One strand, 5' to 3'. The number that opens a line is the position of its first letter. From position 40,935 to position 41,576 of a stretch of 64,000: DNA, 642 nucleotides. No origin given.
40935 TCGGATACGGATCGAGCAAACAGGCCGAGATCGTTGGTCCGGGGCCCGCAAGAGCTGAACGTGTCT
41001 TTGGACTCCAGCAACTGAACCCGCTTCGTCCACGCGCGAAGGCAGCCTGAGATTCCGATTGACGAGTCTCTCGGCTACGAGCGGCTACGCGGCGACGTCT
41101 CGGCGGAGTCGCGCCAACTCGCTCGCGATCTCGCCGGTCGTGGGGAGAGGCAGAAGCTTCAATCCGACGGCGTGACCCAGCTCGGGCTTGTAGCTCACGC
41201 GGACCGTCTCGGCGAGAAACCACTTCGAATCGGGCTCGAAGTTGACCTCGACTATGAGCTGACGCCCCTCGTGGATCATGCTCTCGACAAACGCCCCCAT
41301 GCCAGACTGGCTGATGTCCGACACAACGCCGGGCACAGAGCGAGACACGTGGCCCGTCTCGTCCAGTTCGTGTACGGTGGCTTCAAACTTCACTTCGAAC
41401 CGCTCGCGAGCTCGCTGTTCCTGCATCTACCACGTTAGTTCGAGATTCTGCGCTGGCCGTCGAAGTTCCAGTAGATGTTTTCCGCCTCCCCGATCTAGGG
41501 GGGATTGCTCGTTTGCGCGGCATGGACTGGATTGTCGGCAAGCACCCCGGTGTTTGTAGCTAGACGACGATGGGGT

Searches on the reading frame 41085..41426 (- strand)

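Call 47: search_protein_families(library=pfam, proteins=[window:41085-41426:-], max_evalue=0.001)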
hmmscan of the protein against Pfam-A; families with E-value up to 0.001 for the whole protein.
window:41085-41426:- (113 aa): 1 family
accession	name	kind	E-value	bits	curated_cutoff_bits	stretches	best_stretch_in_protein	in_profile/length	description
PF07238.19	PilZ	-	6.4e-07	30.1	22.5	1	3-98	1-92/102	PilZ domain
